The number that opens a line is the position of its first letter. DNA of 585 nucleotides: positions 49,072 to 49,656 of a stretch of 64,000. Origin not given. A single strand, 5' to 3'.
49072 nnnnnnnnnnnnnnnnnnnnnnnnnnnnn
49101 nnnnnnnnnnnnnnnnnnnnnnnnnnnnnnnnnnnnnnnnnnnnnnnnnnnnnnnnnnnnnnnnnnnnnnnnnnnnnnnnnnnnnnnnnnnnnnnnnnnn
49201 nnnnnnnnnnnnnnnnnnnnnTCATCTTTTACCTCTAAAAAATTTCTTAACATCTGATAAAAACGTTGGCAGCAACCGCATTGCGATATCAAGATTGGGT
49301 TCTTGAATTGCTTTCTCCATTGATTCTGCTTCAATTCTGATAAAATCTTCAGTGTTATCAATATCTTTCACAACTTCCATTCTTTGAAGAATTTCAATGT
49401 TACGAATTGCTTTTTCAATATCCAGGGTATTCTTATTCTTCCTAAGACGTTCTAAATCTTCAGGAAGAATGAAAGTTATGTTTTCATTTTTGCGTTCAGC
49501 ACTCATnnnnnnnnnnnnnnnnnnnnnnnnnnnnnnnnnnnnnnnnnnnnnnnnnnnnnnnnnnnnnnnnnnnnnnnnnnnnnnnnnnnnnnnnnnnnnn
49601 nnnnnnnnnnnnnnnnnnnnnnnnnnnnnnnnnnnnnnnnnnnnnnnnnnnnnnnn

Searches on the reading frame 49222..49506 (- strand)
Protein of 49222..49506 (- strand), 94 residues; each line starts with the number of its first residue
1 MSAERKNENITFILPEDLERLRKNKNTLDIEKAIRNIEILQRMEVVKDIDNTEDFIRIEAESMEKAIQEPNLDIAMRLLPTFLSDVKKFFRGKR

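Call 29: search_protein_families(library=phrogs, proteins=[window:49222-49506:-], max_evalue=0.001)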
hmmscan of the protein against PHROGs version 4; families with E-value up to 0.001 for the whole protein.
window:49222-49506:- (94 aa): 0 families

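Call 56: search_protein_families(library=pfam, proteins=[window:49222-49506:-], max_evalue=0.01)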
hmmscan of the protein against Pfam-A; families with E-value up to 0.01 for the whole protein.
window:49222-49506:- (94 aa): 0 families

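Call 64: search_protein_families(library=padloc, proteins=[window:49222-49506:-], max_evalue=0.01)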
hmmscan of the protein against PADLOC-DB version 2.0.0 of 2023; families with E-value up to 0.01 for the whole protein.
window:49222-49506:- (94 aa): 0 families
